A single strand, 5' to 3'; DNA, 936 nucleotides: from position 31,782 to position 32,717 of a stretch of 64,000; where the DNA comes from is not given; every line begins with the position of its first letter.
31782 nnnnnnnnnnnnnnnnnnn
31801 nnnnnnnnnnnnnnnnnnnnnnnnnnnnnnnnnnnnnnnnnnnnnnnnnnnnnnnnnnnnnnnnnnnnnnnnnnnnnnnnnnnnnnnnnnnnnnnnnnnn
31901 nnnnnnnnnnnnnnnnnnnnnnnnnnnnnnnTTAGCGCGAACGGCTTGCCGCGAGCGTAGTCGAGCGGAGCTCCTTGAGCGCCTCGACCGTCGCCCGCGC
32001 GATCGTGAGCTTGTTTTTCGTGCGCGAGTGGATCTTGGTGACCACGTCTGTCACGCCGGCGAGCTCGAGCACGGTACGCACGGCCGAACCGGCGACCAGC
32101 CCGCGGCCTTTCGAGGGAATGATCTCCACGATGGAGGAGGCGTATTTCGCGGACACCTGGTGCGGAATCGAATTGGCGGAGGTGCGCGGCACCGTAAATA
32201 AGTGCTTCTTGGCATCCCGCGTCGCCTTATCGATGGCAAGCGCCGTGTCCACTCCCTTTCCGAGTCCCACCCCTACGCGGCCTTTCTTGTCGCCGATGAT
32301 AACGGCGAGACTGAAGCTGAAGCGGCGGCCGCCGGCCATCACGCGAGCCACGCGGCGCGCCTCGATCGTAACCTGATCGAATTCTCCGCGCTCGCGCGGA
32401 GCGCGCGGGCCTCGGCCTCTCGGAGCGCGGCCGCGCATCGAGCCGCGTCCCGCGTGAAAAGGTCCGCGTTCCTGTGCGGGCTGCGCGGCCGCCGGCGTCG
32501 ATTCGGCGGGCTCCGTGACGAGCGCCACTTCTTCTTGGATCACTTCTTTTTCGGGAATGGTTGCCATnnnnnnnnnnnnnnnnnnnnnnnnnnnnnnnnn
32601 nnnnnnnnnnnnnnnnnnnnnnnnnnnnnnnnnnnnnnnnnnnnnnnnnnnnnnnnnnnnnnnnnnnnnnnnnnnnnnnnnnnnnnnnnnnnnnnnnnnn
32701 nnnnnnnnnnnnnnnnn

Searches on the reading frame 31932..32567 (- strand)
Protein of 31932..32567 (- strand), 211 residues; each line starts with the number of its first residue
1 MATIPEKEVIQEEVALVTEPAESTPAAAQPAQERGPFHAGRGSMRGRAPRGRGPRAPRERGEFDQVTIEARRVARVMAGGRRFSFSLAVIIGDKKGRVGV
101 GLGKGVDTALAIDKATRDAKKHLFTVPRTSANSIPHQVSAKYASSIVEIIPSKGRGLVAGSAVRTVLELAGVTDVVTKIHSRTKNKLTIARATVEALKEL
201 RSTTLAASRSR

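Call 68: search_protein_families(library=pfam, proteins=[window:31932-32567:-], max_evalue=0.00001)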
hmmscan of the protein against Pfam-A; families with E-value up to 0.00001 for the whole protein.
window:31932-32567:- (211 aa): 2 families
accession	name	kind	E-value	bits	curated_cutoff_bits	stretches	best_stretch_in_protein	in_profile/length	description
PF00333.26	Ribosomal_S5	-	2.7e-20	72.6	27.1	1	66-127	4-65/65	Ribosomal protein S5, N-terminal domain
PF03719.21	Ribosomal_S5_C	-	9.3e-18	63.9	21.5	1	141-204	2-65/71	Ribosomal protein S5, C-terminal domain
